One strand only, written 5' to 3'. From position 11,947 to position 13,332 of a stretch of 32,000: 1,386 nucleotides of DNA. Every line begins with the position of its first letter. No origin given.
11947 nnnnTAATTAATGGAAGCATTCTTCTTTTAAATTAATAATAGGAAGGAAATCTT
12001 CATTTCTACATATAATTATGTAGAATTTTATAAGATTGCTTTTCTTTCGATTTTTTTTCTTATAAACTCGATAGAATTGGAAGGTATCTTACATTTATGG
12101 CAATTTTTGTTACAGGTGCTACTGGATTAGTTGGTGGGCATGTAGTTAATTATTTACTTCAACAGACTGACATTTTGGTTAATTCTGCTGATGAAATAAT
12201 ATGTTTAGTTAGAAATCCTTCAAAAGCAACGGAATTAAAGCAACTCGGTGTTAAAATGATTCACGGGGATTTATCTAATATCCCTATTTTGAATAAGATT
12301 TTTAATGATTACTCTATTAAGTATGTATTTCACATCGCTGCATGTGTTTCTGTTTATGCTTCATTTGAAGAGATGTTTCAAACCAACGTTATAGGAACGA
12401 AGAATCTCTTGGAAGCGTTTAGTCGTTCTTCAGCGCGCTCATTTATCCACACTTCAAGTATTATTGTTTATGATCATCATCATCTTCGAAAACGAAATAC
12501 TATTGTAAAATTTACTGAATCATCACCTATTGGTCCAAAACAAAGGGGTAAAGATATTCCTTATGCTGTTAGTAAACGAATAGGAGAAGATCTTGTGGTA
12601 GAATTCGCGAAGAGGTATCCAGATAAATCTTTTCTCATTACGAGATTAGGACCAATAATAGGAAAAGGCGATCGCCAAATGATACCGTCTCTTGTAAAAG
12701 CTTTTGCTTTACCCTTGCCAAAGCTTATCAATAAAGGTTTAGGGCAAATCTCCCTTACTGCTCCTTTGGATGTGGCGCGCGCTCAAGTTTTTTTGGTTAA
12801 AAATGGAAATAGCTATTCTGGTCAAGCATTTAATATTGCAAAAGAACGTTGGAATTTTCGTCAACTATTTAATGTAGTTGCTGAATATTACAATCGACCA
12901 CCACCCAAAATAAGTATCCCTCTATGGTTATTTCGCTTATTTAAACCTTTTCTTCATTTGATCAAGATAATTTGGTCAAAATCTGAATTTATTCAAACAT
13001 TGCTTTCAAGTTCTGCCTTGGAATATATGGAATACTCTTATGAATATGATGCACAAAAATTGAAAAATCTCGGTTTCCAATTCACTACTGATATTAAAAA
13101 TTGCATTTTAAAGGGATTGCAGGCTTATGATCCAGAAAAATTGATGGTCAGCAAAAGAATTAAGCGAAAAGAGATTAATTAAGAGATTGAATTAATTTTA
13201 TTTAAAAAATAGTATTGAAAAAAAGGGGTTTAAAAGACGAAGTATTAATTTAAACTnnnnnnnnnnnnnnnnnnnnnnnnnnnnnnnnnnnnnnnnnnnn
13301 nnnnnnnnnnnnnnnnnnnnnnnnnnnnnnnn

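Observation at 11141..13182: Candidate steroid/isoprenoid modification module: 5-alpha-reductase divergent from a 3-beta-HSD-like SDR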

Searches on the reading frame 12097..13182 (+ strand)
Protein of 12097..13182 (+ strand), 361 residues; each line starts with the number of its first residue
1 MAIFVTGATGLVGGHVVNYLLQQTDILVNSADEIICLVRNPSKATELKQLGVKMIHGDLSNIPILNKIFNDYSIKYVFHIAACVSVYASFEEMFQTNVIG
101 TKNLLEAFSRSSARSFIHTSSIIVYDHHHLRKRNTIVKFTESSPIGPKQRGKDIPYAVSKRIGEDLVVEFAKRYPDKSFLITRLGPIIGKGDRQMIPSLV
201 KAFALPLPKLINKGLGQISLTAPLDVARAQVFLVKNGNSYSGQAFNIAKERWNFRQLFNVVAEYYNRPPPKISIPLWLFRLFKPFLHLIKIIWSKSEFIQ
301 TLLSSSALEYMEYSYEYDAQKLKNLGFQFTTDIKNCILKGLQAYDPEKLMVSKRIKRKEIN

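Call 3: search_protein_families(library=pfam, proteins=[window:12097-13182:+], max_evalue=0.01)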
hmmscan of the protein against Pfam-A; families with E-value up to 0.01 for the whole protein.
window:12097-13182:+ (361 aa): 9 families
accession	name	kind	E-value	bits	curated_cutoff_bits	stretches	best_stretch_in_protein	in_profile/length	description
PF01370.27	Epimerase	-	7.6e-33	114.3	20.9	1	3-248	1-240/240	NAD dependent epimerase/dehydratase family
PF16363.11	GDP_Man_Dehyd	-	8.2e-21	75.2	27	1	4-174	1-171/332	GDP-mannose 4,6 dehydratase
PF07993.18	NAD_binding_4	-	3e-19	69.6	20.1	2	73-190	88-210/258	Male sterility protein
PF01073.25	3Beta_HSD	-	7.2e-18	65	22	1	5-202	2-196/280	3-beta hydroxysteroid dehydrogenase/isomerase family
PF02719.21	Polysacc_synt_2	-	4.1e-12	46.3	20.2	1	3-120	1-127/293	Polysaccharide biosynthesis protein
PF13460.12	NAD_binding_10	-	4.3e-10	40.2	27.2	1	7-128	1-105/184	NAD(P)H-binding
PF05368.20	NmrA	-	2.7e-08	34.2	27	1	3-120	5-106/298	NmrA-like family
PF04321.23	RmlD_sub_bind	-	2.5e-06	27.2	27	1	1-189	1-153/287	RmlD substrate binding domain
PF08659.16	KR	-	2.3e-05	24.8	22.6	1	4-122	4-137/180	KR domain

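Call 4: search_protein_families(library=ncbifam, proteins=[window:12097-13182:+], max_evalue=0.01)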
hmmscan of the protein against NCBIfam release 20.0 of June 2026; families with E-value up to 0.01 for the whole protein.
window:12097-13182:+ (361 aa): 27 families (the best 25 are shown)
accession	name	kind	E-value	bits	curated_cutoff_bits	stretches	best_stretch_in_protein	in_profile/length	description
TIGR03466.1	HpnA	hypoth_equivalog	3.6e-26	91.8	367.65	1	2-285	2-266/327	hopanoid-associated sugar epimerase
TIGR01746.1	Thioester-redct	subfamily_domain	9.8e-25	87.5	213.35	2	74-269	89-284/371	thioester reductase domain-containing protein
NF042422.1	oxyalk_red_OleD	equivalog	9.1e-21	74.6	580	1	1-276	1-261/329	2-alkyl-3-oxoalkanoate reductase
TIGR01179.1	galE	equivalog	1.6e-17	63.3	262.3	1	3-183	2-172/332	UDP-glucose 4-epimerase GalE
TIGR01181.1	dTDP_gluc_dehyt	equivalog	2.8e-17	62.8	365.1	1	3-183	2-177/321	dTDP-glucose 4,6-dehydratase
TIGR02622.1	CDP_4_6_dhtase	equivalog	7.3e-16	58.2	278.45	1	3-203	7-210/352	CDP-glucose 4,6-dehydratase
NF052578.1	StrlDmthSdmBMthl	equivalog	1.3e-15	58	600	1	1-279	1-259/328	sterol demethylase protein SdmB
NF042423.1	oxyalk_red_Shew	equivalog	1.8e-15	56.9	580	1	3-199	11-186/331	2-alkyl-3-oxoalkanoate reductase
NF007956.0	PRK10675.1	subfamily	1.6e-14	53.8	394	1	1-184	1-177/338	UDP-glucose 4-epimerase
NF043036.1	ErythonDh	equivalog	7.8e-14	51.6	325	1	1-128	1-132/321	D-erythronate dehydrogenase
NF005539.0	PRK07201.1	equivalog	1e-13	51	549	1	1-128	1-131/657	SDR family oxidoreductase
TIGR04180.1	EDH_00030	hypoth_equivalog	9.1e-13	47.9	475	1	3-194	1-180/297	NAD-dependent 4,6-dehydratase LegB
NF038078.1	NRPS_MxcG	equivalog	3.9e-12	44.3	2300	1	3-281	1085-1370/1442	myxochelin non-ribosomal peptide synthetase MxcG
TIGR02197.1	heptose_epim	equivalog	2.9e-10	39.8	274.6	1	3-134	1-127/316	ADP-glyceromanno-heptose 6-epimerase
NF007582.0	PRK10217.1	equivalog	1.5e-08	34.1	698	1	3-248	4-252/355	dTDP-glucose 4,6-dehydratase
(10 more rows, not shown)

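Call 7: search_solved_structures(query=window:12097-13182:+, max_evalue=0.00001)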
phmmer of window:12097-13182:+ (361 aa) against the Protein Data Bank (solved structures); distinct sequences matched with E-value up to 0.00001: 44.
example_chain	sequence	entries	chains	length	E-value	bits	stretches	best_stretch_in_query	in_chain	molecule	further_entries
1lrj_A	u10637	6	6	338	5.6e-13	51.9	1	1-188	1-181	UDP-glucose 4-epimerase | UDP-GALACTOSE 4-EPIMERASE | UDP-GALACTOSE-4-EPIMERASE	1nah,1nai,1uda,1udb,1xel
1lrk_A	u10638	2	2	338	5.7e-13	51.9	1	1-188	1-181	UDP-glucose 4-epimerase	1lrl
1udc_A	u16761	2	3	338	1.3e-12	50.7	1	1-188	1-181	UDP-GALACTOSE-4-EPIMERASE | UDP-GALACTOSE 4-EPIMERASE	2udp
5gy7_A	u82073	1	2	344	1.3e-12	50.6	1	1-188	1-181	UDP-glucose 4-epimerase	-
1kvs_A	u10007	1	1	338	1.5e-12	50.5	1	1-188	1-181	UDP-GALACTOSE 4-EPIMERASE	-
1kvq_A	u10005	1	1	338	1.5e-12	50.5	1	1-188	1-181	UDP-GALACTOSE 4-EPIMERASE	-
1kvr_A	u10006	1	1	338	3.3e-12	49.3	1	1-188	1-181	UDP-GALACTOSE 4-EPIMERASE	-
1kvt_A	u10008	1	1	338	3.6e-12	49.2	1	1-188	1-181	UDP-GALACTOSE 4-EPIMERASE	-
1kvu_A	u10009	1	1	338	4.6e-12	48.9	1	1-188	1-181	UDP-GALACTOSE 4-EPIMERASE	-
1a9z_A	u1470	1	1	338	5.2e-12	48.7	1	1-188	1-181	UDP-GALACTOSE 4-EPIMERASE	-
1a9y_A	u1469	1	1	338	1.2e-11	47.5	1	1-188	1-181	UDP-GALACTOSE 4-EPIMERASE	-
8rdg_A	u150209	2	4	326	7.3e-10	41.6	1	1-194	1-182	SDR family NAD(P)-dependent oxidoreductase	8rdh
8rdi_A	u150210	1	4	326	2e-09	40.2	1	1-193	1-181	SDR family NAD(P)-dependent oxidoreductase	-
9rl0_E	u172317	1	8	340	2.9e-09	39.7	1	3-181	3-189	CDP-tyvelose 2-epimerase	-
7us5_A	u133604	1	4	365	3.9e-09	39.2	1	4-251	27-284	GDP-D-GLYCERO-D-MANNO-HEPTOSE 4,6-DEHYDRATASE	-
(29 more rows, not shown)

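Call 22: find_homologous_proteins(query=window:12097-13182:+, max_evalue=1e-10)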
Query window:12097-13182:+ (361 aa): 120 proteins with E <= 1e-10 among 2554 candidates. Only proteins of 198 to 632 residues were searched: fused or split forms outside these lengths cannot appear, so this answer is no evidence that the protein stands alone or is whole; lengths 'longer' or 'shorter' looks for them.
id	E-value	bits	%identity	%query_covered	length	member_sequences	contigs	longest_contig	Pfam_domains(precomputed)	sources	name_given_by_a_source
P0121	3.1e-238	807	100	100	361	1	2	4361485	PF08659.17,PF04321.24,PF16363.12,PF02719.22,PF05368.20,PF01073.26,PF07993.19,PF13460.13,PF01370.28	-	-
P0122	4.1e-212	722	91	98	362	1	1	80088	PF08659.17,PF04321.24,PF16363.12,PF02719.22,PF05368.20,PF01073.26,PF07993.19,PF13460.13,PF01370.28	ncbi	ncbi:NAD-dependent epimerase/dehydratase family protein [Candidatus Harpocratesius sp.]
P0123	1.3e-162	559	69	97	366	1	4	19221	PF08659.17,PF04321.24,PF16363.12,PF02719.22,PF05368.20,PF01073.26,PF07993.19,PF13460.13,PF01370.28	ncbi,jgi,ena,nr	ncbi:MAG: hypothetical protein DRO88_14395 [Promethearchaeia archaeon]|nr:MAG: hypothetical protein 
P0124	1.8e-150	519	64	97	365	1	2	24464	PF04321.24,PF16363.12,PF02719.22,PF05368.20,PF01073.26,PF07993.19,PF13460.13,PF01370.28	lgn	-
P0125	1.6e-144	499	62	97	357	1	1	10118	PF08659.17,PF04321.24,PF16363.12,PF02719.22,PF05368.20,PF01073.26,PF07993.19,PF13460.13,PF01370.28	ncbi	ncbi:MAG: NAD-dependent epimerase/dehydratase family protein [Promethearchaeota archaeon]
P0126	1.6e-142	493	61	97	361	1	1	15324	PF04321.24,PF16363.12,PF02719.22,PF05368.20,PF01073.26,PF07993.19,PF13460.13,PF01370.28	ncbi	ncbi:MAG: NAD-dependent epimerase/dehydratase family protein [Promethearchaeota archaeon]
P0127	4.4e-141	488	64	93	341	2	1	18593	PF16363.12,PF02719.22,PF01073.26,PF07993.19,PF13460.13,PF01370.28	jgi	-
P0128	1.2e-138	480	61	99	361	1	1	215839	PF04321.24,PF16363.12,PF02719.22,PF05368.20,PF01073.26,PF07993.19,PF13460.13,PF01370.28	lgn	-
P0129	7.9e-137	474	61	94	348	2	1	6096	PF16363.12,PF02719.22,PF01073.26,PF07993.19,PF13460.13,PF01370.28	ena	-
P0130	5.6e-135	468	62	93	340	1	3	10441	PF16363.12,PF02719.22,PF01073.26,PF07993.19,PF13460.13,PF01370.28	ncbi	-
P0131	5.6e-110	386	50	98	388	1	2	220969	PF04321.24,PF16363.12,PF02719.22,PF05368.20,PF01073.26,PF07993.19,PF13460.13,PF01370.28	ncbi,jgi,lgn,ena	-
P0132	3.5e-108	380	52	95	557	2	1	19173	PF13419.13,PF04321.24,PF16363.12,PF02719.22,PF00702.33,PF05368.20,PF01073.26,PF07993.19,PF13460.13,PF01370.28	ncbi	-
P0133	1.3e-107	378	50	96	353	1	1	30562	PF04321.24,PF16363.12,PF02719.22,PF05368.20,PF01073.26,PF07993.19,PF13460.13,PF01370.28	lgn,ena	-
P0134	1.0e-106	375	51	97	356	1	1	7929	PF04321.24,PF16363.12,PF02719.22,PF05368.20,PF01073.26,PF07993.19,PF13460.13,PF01370.28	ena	-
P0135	1.0e-104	368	51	98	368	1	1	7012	PF04321.24,PF16363.12,PF02719.22,PF05368.20,PF01073.26,PF07993.19,PF13460.13,PF01370.28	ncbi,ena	-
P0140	3.2e-100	354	47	97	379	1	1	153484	PF04321.24,PF16363.12,PF02719.22,PF05368.20,PF01073.26,PF07993.19,PF13460.13,PF01370.28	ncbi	-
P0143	5.7e-97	343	45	99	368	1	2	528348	PF08659.17,PF04321.24,PF16363.12,PF02719.22,PF05368.20,PF01073.26,PF07993.19,PF13460.13,PF01370.28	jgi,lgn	jgi:nucleoside-diphosphate-sugar epimerase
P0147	2.9e-94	334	46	97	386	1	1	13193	PF16363.12,PF02719.22,PF05368.20,PF01073.26,PF07993.19,PF13460.13,PF01370.28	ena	-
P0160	5.5e-86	307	41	99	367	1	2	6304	PF04321.24,PF16363.12,PF02719.22,PF05368.20,PF01073.26,PF07993.19,PF13460.13,PF01370.28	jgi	jgi:nucleoside-diphosphate-sugar epimerase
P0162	8.0e-86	306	43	99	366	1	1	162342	PF04321.24,PF16363.12,PF02719.22,PF05368.20,PF01073.26,PF07993.19,PF13460.13,PF01370.28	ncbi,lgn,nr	ncbi:MAG: NAD-dependent epimerase/dehydratase family protein [Candidatus Heimdallarchaeota archaeon]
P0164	5.4e-85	304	43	99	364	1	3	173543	PF16363.12,PF02719.22,PF05368.20,PF01073.26,PF07993.19,PF13460.13,PF01370.28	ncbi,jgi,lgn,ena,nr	ncbi:MAG TPA: NAD-dependent epimerase/dehydratase family protein [Candidatus Bathyarchaeia archaeon]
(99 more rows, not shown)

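Call 35: find_encoding_contigs(protein=P0143, flank=6000, max_places=1)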
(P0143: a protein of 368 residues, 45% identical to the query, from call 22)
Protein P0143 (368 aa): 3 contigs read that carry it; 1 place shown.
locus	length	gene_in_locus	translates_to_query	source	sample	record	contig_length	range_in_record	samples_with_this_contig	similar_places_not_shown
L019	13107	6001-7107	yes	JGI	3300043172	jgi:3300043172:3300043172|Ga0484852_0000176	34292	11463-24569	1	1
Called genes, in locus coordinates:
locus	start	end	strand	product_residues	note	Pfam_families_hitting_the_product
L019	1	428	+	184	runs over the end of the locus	PF01966:HD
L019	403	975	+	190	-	PF02353:CMAS, PF13847:Methyltransf_31 (weak), PF08241:Methyltransf_11 (faint), PF13649:Methyltransf_25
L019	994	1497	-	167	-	PF00694:Aconitase_C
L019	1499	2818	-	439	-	PF00330:Aconitase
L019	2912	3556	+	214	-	PF00406:ADK, PF13207:AAA_17, PF05191:ADK_lid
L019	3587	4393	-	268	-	PF02544:Steroid_dh, PF06966:DUF1295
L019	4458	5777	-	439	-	PF12323:HTH_OrfB_IS605, PF01385:OrfB_IS605, PF07282:Cas12f1-like_TNB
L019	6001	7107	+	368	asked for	PF01073:3Beta_HSD, PF01370:Epimerase, PF02719:Polysacc_synt_2, PF04321:RmlD_sub_bind, PF05368:NmrA, PF13460:NAD_binding_10 (weak), PF16363:GDP_Man_Dehyd, PF07993:NAD_binding_4, +1 more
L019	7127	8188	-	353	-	PF01063:Aminotran_4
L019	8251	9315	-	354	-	PF01063:Aminotran_4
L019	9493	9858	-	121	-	PF00072:Response_reg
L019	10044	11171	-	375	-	-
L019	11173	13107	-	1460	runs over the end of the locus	PF13620:CarboxypepD_reg (faint)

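Call 36: find_encoding_contigs(protein=P0162, flank=6000, max_places=1)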
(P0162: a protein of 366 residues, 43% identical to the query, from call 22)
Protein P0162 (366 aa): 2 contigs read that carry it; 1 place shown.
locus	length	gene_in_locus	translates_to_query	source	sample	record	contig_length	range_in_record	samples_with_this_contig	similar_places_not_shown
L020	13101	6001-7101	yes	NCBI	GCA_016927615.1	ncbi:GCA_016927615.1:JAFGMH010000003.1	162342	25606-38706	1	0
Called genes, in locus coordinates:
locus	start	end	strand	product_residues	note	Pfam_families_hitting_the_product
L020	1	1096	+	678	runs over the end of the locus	PF07719:TPR_2 (faint), PF13424:TPR_12 (weak), PF17874:TPR_MalT (weak)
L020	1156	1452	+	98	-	PF03819:MazG (weak)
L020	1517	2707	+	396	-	PF01546:Peptidase_M20, PF07687:M20_dimer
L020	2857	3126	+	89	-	-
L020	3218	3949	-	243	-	PF00702:Hydrolase, PF13419:HAD_2, PF13242:Hydrolase_like (weak)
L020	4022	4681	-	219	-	PF13404:HTH_AsnC-type, PF13412:HTH_24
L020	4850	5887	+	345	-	PF01212:Beta_elim_lyase, PF00266:Aminotran_5 (faint)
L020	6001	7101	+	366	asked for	PF01073:3Beta_HSD, PF01370:Epimerase, PF02719:Polysacc_synt_2, PF04321:RmlD_sub_bind (weak), PF05368:NmrA, PF13460:NAD_binding_10, PF16363:GDP_Man_Dehyd, PF07993:NAD_binding_4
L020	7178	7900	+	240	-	PF00702:Hydrolase, PF13419:HAD_2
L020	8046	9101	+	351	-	PF13187:Fer4_9 (faint), PF00037:Fer4 (faint), PF12838:Fer4_7 (faint), PF13746:Fer4_18 (faint), PF17179:Fer4_22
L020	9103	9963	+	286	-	PF00970:FAD_binding_6, PF00175:NAD_binding_1, PF10418:DHODB_Fe-S_bind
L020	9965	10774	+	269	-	PF01058:Oxidored_q6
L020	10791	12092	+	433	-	PF00374:NiFeSe_Hases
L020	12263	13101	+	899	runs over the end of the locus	PF01435:Peptidase_M48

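Call 37: find_encoding_contigs(protein=P0132, flank=6000, max_places=1)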
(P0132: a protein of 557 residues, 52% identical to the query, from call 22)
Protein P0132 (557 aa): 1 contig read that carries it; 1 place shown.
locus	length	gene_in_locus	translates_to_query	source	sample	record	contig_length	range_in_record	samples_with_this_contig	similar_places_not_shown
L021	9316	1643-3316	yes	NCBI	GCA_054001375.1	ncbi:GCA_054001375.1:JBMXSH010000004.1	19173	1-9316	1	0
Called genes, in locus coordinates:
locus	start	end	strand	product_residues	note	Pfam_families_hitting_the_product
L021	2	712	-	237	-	?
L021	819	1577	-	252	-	PF06966:DUF1295 (faint), PF02544:Steroid_dh, PF04191:PEMT (weak)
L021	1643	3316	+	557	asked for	PF01073:3Beta_HSD, PF01370:Epimerase, PF02719:Polysacc_synt_2, PF05368:NmrA, PF07993:NAD_binding_4, PF13460:NAD_binding_10, PF16363:GDP_Man_Dehyd, PF00702:Hydrolase, +2 more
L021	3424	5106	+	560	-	PF00270:DEAD, PF04851:ResIII, PF00271:Helicase_C, PF28538:Helicase_helical (weak), PF03880:DbpA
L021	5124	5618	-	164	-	PF05628:Borrelia_P13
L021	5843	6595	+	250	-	PF09968:DUF2202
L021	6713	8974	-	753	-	PF14827:dCache_3, PF06103:DUF948 (faint), PF00672:HAMP, PF00015:MCPsignal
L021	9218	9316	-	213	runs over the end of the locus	-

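Call 38: find_encoding_contigs(protein=P0164, flank=6000, max_places=1)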
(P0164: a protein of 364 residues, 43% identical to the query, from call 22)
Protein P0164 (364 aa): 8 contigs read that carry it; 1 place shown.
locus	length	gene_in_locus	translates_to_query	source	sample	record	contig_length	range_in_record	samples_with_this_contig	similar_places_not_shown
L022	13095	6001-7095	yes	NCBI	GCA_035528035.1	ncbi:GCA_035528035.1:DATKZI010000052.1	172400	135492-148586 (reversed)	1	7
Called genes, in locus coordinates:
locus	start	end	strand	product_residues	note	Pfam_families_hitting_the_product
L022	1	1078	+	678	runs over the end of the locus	PF07719:TPR_2 (faint), PF13176:TPR_7 (faint), PF13374:TPR_10 (faint), PF14559:TPR_19 (faint), PF17874:TPR_MalT (weak), PF00515:TPR_1 (faint), PF17874:TPR_MalT, PF13424:TPR_12 (weak)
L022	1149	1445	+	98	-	PF03819:MazG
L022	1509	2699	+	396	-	PF01546:Peptidase_M20, PF07687:M20_dimer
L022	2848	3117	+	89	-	-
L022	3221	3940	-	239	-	PF00702:Hydrolase, PF13419:HAD_2, PF13242:Hydrolase_like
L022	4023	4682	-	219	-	PF13404:HTH_AsnC-type, PF13412:HTH_24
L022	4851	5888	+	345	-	PF00155:Aminotran_1_2, PF01212:Beta_elim_lyase, PF01041:DegT_DnrJ_EryC1 (weak), PF00266:Aminotran_5 (faint)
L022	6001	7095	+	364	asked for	PF01073:3Beta_HSD, PF01370:Epimerase, PF02719:Polysacc_synt_2, PF05368:NmrA, PF07993:NAD_binding_4, PF13460:NAD_binding_10, PF16363:GDP_Man_Dehyd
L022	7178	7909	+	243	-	PF00702:Hydrolase, PF13419:HAD_2, PF13242:Hydrolase_like (weak)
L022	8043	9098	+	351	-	PF13746:Fer4_18 (faint), PF00037:Fer4 (faint), PF12838:Fer4_7 (faint), PF13534:Fer4_17 (faint), PF17179:Fer4_22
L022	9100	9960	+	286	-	PF00970:FAD_binding_6, PF00175:NAD_binding_1, PF10418:DHODB_Fe-S_bind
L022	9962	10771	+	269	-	PF01058:Oxidored_q6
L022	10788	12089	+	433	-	PF00374:NiFeSe_Hases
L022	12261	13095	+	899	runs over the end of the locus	PF01435:Peptidase_M48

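Call 64: predict_structure(alignment_id=A1)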
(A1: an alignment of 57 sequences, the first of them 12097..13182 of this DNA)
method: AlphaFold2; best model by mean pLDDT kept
length: 361 residues; sequences in the alignment: 57
mean_pLDDT: 94.7   pTM: 0.92
mean pLDDT of the five models: 94.7, 94.0, 93.9, 93.5, 93.5
residues with pLDDT >= 90: 326; 70-90: 26; 50-70: 7; < 50: 2
segments of 3 or more residues with pLDDT < 50: none
pLDDT, mean of each block of 10 residues (from residue 1): 96 98 95 98 97 98 98 98 92 98 99 98 95 91 97 96 98 97 98 95 94 94 98 91 97 97 97 95 93 90 89 95 98 98 97 60 40
secondary structure, 60 per line:
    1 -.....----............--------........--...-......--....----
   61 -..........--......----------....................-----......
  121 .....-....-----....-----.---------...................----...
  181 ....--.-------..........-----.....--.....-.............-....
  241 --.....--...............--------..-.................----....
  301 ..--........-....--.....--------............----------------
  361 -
elements in order: E2-6 H11-22 E34-38 H45-50 E53-56 H62-71 E74-79 H90-109 E115-121 H127-130 E136-139 H155-173 E178-184 H195-204 E217-221 H223-235 H237-240 E243-247 E250-253 H254-264 H276-292 H297-302 H305-312 E314-317 H320-324 H333-344

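Call 70: fold_search(library=pdb, model_id=the predicted structure)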
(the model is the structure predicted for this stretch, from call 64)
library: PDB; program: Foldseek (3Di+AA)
matches with E <= 10: 500; with E <= 0.001: 500
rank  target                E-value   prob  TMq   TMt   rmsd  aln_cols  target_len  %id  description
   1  1nah                  5.0e-20  1.00  0.71  0.75   4.4       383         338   20  UDP-GALACTOSE 4-EPIMERASE FROM ESCHERICHIA COLI, REDUCED (released 1996-12-23)
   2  1a9y                  1.3e-19  1.00  0.71  0.75   4.0       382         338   20  UDP-GALACTOSE 4-EPIMERASE MUTANT S124A/Y149F COMPLEXED WITH UDP-GLUCOSE (released 1998-10-21)
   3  1kvq                  1.5e-19  1.00  0.71  0.75   4.1       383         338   20  UDP-GALACTOSE 4-EPIMERASE COMPLEXED WITH UDP-PHENOL (released 1998-06-17)
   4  1udc                  1.7e-19  1.00  0.70  0.75   4.1       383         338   20  STRUCTURE OF UDP-GALACTOSE-4-EPIMERASE COMPLEXED WITH UDP-MANNOSE (released 1998-01-14)
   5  3wj7_A                1.8e-19  1.00  0.74  0.81   4.8       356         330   19  Crystal structure of gox2253 (released 2014-06-04)
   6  5gy7_A                1.9e-19  1.00  0.67  0.71   4.5       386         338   19  X-Ray structure of H243I mutant of UDP-Galactose 4-epimerase from E.coli:evidence for existence of open and closed act (released 2016-11-30)
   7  1a9z                  3.0e-19  1.00  0.69  0.74   4.6       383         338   19  UDP-GALACTOSE 4-EPIMERASE MUTANT S124A/Y149F COMPLEXED WITH UDP-GALACTOSE (released 1998-10-21)
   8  7yst_A                4.0e-19  1.00  0.69  0.79   4.1       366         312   20  Crystal Structure of UDP-glucose 4-epimerase (Rv3634c) in complex with both UDP-glucose and UDP-galactose in chain B f (released 2023-08-16)
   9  1kvr                  4.3e-19  1.00  0.70  0.74   4.7       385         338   19  UDP-GALACTOSE 4-EPIMERASE COMPLEXED WITH UDP-PHENOL (released 1998-03-18)
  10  1r6d                  4.3e-19  1.00  0.72  0.80   3.8       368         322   20  Crystal Structure of DesIV double mutant (dTDP-glucose 4,6-dehydratase) from Streptomyces venezuelae with NAD and DAU bo (released 2004-01-27)
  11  1kvt                  4.8e-19  1.00  0.70  0.75   4.4       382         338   19  UDP-GALACTOSE 4-EPIMERASE COMPLEXED WITH UDP-PHENOL (released 1998-03-18)
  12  8du1_B                5.7e-19  1.00  0.70  0.71   4.2       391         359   20  Crystal Structure of NAD bound dTDP-glucose 4,6-dehydratase from Elizabethkingia anophelis (released 2022-08-10)
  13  1kvs                  6.0e-19  1.00  0.70  0.74   4.6       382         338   19  UDP-GALACTOSE 4-EPIMERASE COMPLEXED WITH UDP-PHENOL (released 1998-03-18)
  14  1bxk_B                7.2e-19  1.00  0.71  0.74   4.0       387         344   20  DTDP-GLUCOSE 4,6-DEHYDRATASE FROM E. COLI (released 1998-10-14)
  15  1kvu                  7.6e-19  1.00  0.70  0.74   4.6       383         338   20  UDP-GALACTOSE 4-EPIMERASE COMPLEXED WITH UDP-PHENOL (released 1998-03-18)
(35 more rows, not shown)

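Call 101: find_encoding_contigs(protein=P0128, flank=3000, max_places=1)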
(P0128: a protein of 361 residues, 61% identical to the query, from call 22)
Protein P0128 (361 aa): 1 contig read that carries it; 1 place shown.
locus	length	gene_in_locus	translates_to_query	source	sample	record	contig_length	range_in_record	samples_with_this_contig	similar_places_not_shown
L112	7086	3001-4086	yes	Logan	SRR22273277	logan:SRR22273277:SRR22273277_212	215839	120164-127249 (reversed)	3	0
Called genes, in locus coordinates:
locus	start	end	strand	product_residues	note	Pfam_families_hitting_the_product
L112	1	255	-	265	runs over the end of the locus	PF13474:SnoaL_3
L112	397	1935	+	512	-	PF00144:Beta-lactamase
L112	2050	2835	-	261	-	PF02544:Steroid_dh, PF06966:DUF1295, PF04191:PEMT (weak)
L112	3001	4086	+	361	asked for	PF01073:3Beta_HSD, PF01370:Epimerase, PF02719:Polysacc_synt_2, PF04321:RmlD_sub_bind, PF05368:NmrA, PF07993:NAD_binding_4, PF13460:NAD_binding_10, PF16363:GDP_Man_Dehyd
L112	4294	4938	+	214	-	PF14329:DUF4386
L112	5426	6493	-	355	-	PF01063:Aminotran_4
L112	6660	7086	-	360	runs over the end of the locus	PF01063:Aminotran_4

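Call 102: find_encoding_contigs(protein=P0140, flank=3000, max_places=1)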
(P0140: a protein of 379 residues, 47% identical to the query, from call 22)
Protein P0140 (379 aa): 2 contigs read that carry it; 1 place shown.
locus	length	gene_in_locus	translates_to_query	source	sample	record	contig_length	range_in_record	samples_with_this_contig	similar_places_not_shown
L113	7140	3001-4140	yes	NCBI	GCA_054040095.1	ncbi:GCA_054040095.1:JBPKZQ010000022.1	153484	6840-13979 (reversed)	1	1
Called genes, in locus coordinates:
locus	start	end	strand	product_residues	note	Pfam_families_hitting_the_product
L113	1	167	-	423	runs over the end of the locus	PF00155:Aminotran_1_2 (weak), PF01041:DegT_DnrJ_EryC1, PF00266:Aminotran_5 (weak)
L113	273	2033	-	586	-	PF00009:GTP_EFTU, PF00350:Dynamin_N, PF01926:MMR_HSR1 (weak)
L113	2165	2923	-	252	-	PF02544:Steroid_dh, PF06966:DUF1295 (weak)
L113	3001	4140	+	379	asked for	PF01073:3Beta_HSD, PF01370:Epimerase, PF02719:Polysacc_synt_2, PF04321:RmlD_sub_bind, PF05368:NmrA, PF13460:NAD_binding_10, PF16363:GDP_Man_Dehyd, PF07993:NAD_binding_4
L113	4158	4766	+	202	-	PF00702:Hydrolase, PF12710:HAD (faint), PF13419:HAD_2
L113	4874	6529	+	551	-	PF00270:DEAD, PF04851:ResIII (weak), PF00271:Helicase_C, PF03880:DbpA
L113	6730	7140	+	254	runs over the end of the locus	PF09968:DUF2202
